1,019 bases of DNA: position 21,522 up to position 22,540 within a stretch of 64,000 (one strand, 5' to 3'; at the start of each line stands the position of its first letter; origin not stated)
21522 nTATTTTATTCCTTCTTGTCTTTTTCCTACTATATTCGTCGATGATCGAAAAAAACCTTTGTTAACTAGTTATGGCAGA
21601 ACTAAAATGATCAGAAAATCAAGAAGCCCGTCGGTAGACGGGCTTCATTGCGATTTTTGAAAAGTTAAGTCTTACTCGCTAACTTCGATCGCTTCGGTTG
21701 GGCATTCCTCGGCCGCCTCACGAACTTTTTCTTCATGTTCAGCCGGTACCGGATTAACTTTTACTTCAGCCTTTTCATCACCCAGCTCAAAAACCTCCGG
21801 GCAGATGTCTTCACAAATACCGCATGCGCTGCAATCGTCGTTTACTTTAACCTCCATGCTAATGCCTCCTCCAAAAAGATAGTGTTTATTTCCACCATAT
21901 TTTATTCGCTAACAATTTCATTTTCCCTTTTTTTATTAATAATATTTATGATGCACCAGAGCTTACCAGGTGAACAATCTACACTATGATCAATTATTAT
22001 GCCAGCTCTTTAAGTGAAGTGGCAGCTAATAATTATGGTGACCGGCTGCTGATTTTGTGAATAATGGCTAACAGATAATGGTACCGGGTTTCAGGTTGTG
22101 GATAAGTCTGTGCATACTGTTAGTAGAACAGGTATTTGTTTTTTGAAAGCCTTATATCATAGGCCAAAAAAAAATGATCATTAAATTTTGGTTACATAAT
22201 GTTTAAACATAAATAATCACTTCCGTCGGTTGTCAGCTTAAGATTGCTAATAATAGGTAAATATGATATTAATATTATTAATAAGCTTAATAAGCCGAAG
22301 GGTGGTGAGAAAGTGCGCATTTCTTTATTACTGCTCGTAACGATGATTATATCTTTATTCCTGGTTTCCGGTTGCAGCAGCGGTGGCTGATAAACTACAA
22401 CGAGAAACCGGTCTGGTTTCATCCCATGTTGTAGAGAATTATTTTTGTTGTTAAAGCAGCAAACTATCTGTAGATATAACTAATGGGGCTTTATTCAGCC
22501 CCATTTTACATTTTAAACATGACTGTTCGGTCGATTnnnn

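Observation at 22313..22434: Hidden 26-residue lipopeptide gene with likely C-terminal selenocysteine and a SECIS hairpin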

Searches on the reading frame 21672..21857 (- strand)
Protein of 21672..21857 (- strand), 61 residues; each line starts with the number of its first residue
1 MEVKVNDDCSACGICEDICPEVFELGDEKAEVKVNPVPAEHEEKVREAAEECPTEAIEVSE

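Call 11: search_protein_families(library=pfam, proteins=[window:21672-21857:-])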
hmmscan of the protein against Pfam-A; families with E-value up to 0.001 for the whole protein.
window:21672-21857:- (61 aa): 3 families
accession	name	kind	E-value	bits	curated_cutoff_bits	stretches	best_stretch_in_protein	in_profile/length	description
PF13370.11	Fer4_13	-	8.9e-15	55.6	24.5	1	5-59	1-58/58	4Fe-4S single cluster domain of Ferredoxin I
PF13459.11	Fer4_15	-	2.5e-11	44.5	22.4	1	7-59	6-66/66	4Fe-4S single cluster domain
PF00037.32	Fer4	-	1.2e-05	25.3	21.1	0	5-20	4-19/24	4Fe-4S binding domain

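Call 72: find_homologous_proteins(query=window:21672-21857:-, max_evalue=1e-8)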
Query window:21672-21857:- (61 aa): 108 proteins with E <= 1e-8 among 116 candidates.
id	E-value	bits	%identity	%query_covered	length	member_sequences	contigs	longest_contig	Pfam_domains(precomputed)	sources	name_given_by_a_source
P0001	4.3e-29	117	95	100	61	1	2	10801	PF00037.33,PF13459.12,PF13370.12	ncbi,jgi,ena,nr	ncbi:MAG TPA: ferredoxin [Firmicutes bacterium]|nr:ferredoxin [Bacillota bacterium]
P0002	1.9e-28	115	89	100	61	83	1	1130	PF13459.12,PF13370.12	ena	-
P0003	6.3e-28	113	90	98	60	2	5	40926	PF13459.12,PF13370.12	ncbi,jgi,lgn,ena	-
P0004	6.4e-28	113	88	98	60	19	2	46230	PF13459.12,PF13370.12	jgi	-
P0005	7.4e-28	113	90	98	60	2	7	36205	PF13459.12,PF13370.12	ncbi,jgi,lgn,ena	-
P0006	1.2e-27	112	90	98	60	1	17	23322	PF13459.12,PF13370.12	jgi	jgi:ferredoxin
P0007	1.4e-27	112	89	100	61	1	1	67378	PF00037.33,PF13459.12,PF13370.12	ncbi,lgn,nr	ncbi:MAG: ferredoxin [Bacillota bacterium]|nr:ferredoxin [Bacillota bacterium]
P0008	1.5e-27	112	90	98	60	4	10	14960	PF13459.12,PF13370.12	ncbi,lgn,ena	-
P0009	1.9e-27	112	93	100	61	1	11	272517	PF13459.12,PF13370.12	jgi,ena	-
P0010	2.2e-27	111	93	100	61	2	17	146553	PF13459.12,PF13370.12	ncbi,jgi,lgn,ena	jgi:ferredoxin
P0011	2.3e-27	111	89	100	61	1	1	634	PF13459.12,PF13370.12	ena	-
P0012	3.8e-27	111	89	100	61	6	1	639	PF00037.33,PF13459.12,PF13370.12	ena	-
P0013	4.3e-27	110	82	100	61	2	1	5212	PF13459.12,PF13370.12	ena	-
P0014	4.5e-27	110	92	100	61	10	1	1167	PF00037.33,PF13459.12,PF13370.12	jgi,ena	-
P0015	4.7e-27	110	87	100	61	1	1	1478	PF13459.12,PF13370.12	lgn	-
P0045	9.7e-26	106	84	100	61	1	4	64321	PF13459.12,PF13370.12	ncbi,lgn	-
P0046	1.3e-25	106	80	100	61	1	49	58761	PF13459.12,PF13370.12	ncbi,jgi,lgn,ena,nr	ncbi:MAG: ferredoxin [Firmicutes bacterium]|nr:ferredoxin [Bacillota bacterium] HPU01290.1 ferredoxi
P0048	1.4e-25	106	80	100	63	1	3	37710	PF13459.12,PF13370.12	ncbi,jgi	ncbi:MAG: ferredoxin [Dethiobacteria bacterium]|jgi:ferredoxin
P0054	9.9e-25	103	79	100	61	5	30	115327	PF13459.12,PF13370.12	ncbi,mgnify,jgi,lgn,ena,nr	ncbi:MAG TPA: ferredoxin [Firmicutes bacterium]|mgnify:FL=1|jgi:ferredoxin|nr:ferredoxin [Bacillota 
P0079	7.9e-20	88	69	100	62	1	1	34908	PF13459.12,PF13370.12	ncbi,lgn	ncbi:MAG: ferredoxin [Bacillota bacterium]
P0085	1.0e-18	84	67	100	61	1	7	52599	PF13459.12,PF13370.12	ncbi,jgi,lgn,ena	-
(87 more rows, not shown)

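Call 73: find_encoding_contigs(protein=P0054, flank=3000, max_places=3)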
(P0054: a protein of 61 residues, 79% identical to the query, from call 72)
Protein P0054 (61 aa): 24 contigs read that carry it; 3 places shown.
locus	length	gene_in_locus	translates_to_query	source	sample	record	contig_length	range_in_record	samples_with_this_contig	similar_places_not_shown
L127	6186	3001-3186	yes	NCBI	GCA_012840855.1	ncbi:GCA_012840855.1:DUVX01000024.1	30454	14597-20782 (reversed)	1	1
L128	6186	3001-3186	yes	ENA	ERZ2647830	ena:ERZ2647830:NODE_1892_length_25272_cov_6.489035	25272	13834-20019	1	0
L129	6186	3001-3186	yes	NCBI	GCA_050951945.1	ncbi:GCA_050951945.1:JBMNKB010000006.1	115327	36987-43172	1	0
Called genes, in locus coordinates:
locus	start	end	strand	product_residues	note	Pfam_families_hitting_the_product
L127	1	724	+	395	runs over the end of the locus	PF01321:Creatinase_N, PF00557:Peptidase_M24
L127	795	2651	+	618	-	PF13522:GATase_6, PF12481:DUF3700 (faint), PF13537:GATase_7, PF00733:Asn_synthase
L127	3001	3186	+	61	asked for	PF13459:Fer4_15, PF13370:Fer4_13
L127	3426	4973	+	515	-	PF01225:Mur_ligase, PF08245:Mur_ligase_M, PF02875:Mur_ligase_C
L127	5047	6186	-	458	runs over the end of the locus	PF03486:HI0933_like (faint), PF05834:Lycopene_cycl (faint), PF07992:Pyr_redox_2, PF01134:GIDA (faint), PF01266:DAO (faint), PF13738:Pyr_redox_3, PF00070:Pyr_redox, PF02852:Pyr_redox_dim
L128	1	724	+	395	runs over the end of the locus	PF01321:Creatinase_N, PF00557:Peptidase_M24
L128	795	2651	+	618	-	PF13522:GATase_6, PF12481:DUF3700 (faint), PF13537:GATase_7, PF00733:Asn_synthase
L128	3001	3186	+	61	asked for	PF13459:Fer4_15, PF13370:Fer4_13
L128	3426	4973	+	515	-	PF01225:Mur_ligase, PF08245:Mur_ligase_M, PF02875:Mur_ligase_C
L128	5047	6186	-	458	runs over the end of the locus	PF03486:HI0933_like (faint), PF05834:Lycopene_cycl (faint), PF07992:Pyr_redox_2, PF01134:GIDA (faint), PF01266:DAO (faint), PF13738:Pyr_redox_3, PF00070:Pyr_redox, PF02852:Pyr_redox_dim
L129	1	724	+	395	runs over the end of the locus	PF01321:Creatinase_N, PF00557:Peptidase_M24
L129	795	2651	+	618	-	PF12481:DUF3700 (weak), PF13522:GATase_6, PF13537:GATase_7, PF00733:Asn_synthase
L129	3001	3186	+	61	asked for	PF13459:Fer4_15, PF13370:Fer4_13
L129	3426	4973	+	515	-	PF01225:Mur_ligase, PF08245:Mur_ligase_M, PF02875:Mur_ligase_C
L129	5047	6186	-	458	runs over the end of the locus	PF03486:HI0933_like (faint), PF05834:Lycopene_cycl (faint), PF07992:Pyr_redox_2, PF01134:GIDA (faint), PF01266:DAO (faint), PF13738:Pyr_redox_3, PF00070:Pyr_redox, PF02852:Pyr_redox_dim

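Call 74: find_encoding_contigs(protein=P0085, flank=3000, max_places=3)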
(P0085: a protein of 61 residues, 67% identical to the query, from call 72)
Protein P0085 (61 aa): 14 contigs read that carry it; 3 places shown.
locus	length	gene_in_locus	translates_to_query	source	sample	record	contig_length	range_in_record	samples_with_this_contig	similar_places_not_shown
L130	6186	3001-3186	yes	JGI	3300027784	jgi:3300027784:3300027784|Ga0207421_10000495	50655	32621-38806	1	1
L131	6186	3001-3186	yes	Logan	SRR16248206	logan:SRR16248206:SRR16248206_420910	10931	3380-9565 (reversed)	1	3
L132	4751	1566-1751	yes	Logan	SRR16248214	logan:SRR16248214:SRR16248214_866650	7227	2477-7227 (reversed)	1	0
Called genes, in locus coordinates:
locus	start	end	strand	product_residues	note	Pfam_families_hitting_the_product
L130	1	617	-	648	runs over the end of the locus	PF01512:Complex1_51K, PF10531:SLBB (faint), PF10589:NADH_4Fe-4S, PF13187:Fer4_9 (weak), PF14697:Fer4_21 (weak)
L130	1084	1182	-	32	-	-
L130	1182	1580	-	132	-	PF02082:Rrf2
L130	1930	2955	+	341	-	-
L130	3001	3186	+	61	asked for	PF13459:Fer4_15, PF13370:Fer4_13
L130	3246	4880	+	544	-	PF03063:Prismane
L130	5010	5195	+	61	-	PF00301:Rubredoxin, PF21349:RUBY_RBDX (faint)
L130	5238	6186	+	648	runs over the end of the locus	PF16177:ACAS_N, PF00501:AMP-binding, PF13193:AMP-binding_C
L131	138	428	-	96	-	PF02627:CMD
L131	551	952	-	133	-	PF02082:Rrf2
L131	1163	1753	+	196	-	PF00440:TetR_N, PF08359:TetR_C_4 (weak), PF17932:TetR_C_24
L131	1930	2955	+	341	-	-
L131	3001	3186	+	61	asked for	PF13459:Fer4_15, PF13370:Fer4_13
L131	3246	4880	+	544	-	PF03063:Prismane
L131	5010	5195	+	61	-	PF00301:Rubredoxin, PF21349:RUBY_RBDX (faint)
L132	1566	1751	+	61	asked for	PF13459:Fer4_15, PF13370:Fer4_13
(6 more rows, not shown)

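Call 75: find_encoding_contigs(protein=P0079, flank=3000, max_places=3)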
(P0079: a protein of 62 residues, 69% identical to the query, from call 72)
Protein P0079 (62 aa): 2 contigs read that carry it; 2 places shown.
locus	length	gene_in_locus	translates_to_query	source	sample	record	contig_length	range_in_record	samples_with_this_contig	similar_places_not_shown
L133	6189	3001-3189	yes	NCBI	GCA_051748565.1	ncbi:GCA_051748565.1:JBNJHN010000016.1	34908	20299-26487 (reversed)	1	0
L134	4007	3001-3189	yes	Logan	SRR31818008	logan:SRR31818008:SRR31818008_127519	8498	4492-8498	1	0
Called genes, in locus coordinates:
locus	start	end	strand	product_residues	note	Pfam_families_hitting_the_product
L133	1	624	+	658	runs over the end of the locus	PF03063:Prismane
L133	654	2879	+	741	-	PF18537:CODH_A_N, PF03598:CdhC, PF19436:ACS_CODH_B_C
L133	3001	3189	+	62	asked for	PF13459:Fer4_15, PF13370:Fer4_13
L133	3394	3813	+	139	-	PF01592:NifU_N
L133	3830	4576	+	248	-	PF13938:DUF4213, PF04016:DUF364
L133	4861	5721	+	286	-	PF01063:Aminotran_4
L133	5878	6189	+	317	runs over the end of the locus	PF00892:EamA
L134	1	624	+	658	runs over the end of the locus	PF03063:Prismane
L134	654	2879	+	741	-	PF18537:CODH_A_N, PF03598:CdhC, PF19436:ACS_CODH_B_C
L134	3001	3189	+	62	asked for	PF13459:Fer4_15, PF13370:Fer4_13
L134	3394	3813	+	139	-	PF01592:NifU_N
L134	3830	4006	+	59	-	?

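Call 78: find_encoding_contigs(protein=P0046, flank=2500, max_places=2)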
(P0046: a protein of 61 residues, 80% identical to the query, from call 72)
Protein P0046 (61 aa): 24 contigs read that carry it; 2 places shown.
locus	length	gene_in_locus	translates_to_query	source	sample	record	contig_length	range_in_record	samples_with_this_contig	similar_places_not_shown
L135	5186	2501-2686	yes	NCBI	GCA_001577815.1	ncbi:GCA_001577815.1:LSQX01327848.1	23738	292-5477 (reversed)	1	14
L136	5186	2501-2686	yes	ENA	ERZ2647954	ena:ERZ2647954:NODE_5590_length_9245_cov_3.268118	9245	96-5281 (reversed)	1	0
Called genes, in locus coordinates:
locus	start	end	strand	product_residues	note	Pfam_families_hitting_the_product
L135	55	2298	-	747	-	PF08486:SpoIID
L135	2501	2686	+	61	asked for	PF13459:Fer4_15, PF13370:Fer4_13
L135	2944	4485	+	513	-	PF01225:Mur_ligase, PF08245:Mur_ligase_M, PF02875:Mur_ligase_C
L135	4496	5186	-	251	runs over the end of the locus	PF18917:LiaI-LiaF-like_TM1 (faint), PF22570:LiaF-TM, PF09922:LiaF-like_C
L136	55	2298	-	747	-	PF08486:SpoIID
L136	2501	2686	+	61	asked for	PF13459:Fer4_15, PF13370:Fer4_13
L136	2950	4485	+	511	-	PF01225:Mur_ligase, PF08245:Mur_ligase_M, PF02875:Mur_ligase_C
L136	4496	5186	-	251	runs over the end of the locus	PF18917:LiaI-LiaF-like_TM1 (faint), PF22570:LiaF-TM, PF09922:LiaF-like_C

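Call 79: find_encoding_contigs(protein=P0048, flank=2500, max_places=2)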
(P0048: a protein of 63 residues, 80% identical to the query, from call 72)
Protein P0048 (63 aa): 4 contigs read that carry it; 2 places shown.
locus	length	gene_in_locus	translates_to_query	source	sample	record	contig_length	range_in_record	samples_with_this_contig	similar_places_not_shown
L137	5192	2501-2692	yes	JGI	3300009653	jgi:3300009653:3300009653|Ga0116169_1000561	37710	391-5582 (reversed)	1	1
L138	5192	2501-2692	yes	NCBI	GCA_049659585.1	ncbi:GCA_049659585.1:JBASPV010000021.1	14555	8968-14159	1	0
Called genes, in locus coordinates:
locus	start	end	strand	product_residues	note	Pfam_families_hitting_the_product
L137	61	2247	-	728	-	PF08486:SpoIID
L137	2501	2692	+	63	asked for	PF13459:Fer4_15, PF13370:Fer4_13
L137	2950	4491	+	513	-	PF01225:Mur_ligase, PF08245:Mur_ligase_M, PF02875:Mur_ligase_C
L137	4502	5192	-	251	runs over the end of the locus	PF18917:LiaI-LiaF-like_TM1 (faint), PF22570:LiaF-TM, PF09922:LiaF-like_C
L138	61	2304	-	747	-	PF08486:SpoIID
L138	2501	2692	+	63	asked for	PF13459:Fer4_15, PF13370:Fer4_13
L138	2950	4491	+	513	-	PF01225:Mur_ligase, PF08245:Mur_ligase_M, PF02875:Mur_ligase_C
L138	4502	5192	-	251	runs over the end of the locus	PF18917:LiaI-LiaF-like_TM1 (faint), PF22570:LiaF-TM, PF09922:LiaF-like_C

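Call 80: find_encoding_contigs(protein=P0045, flank=2500, max_places=2)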
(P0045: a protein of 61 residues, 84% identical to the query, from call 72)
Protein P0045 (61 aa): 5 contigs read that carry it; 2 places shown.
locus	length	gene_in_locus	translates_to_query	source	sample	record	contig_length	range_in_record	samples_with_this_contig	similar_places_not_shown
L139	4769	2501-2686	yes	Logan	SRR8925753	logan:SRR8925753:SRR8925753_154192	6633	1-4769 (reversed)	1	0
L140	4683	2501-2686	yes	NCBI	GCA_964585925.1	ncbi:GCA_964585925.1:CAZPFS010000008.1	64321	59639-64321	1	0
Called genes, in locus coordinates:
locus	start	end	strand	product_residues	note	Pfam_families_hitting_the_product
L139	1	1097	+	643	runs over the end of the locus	PF13522:GATase_6, PF13537:GATase_7, PF00733:Asn_synthase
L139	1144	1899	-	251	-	-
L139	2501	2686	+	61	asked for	PF13459:Fer4_15, PF13370:Fer4_13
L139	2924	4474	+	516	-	PF01225:Mur_ligase, PF08245:Mur_ligase_M, PF02875:Mur_ligase_C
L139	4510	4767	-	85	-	?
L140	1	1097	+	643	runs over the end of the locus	PF13522:GATase_6, PF13537:GATase_7, PF00733:Asn_synthase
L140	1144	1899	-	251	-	-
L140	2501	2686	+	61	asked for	PF13459:Fer4_15, PF13370:Fer4_13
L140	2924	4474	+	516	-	PF01225:Mur_ligase, PF08245:Mur_ligase_M, PF02875:Mur_ligase_C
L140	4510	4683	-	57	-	?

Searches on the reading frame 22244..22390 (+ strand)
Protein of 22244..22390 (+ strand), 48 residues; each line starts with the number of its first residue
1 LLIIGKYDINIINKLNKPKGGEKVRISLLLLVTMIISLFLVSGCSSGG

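Call 11: search_protein_families(library=pfam, proteins=[window:22244-22390:+])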
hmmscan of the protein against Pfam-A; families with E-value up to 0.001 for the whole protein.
window:22244-22390:+ (48 aa): 0 families

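Call 56: list_cluster_members(proteins=[window:22244-22387:+, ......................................, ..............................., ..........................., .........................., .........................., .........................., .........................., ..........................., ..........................])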
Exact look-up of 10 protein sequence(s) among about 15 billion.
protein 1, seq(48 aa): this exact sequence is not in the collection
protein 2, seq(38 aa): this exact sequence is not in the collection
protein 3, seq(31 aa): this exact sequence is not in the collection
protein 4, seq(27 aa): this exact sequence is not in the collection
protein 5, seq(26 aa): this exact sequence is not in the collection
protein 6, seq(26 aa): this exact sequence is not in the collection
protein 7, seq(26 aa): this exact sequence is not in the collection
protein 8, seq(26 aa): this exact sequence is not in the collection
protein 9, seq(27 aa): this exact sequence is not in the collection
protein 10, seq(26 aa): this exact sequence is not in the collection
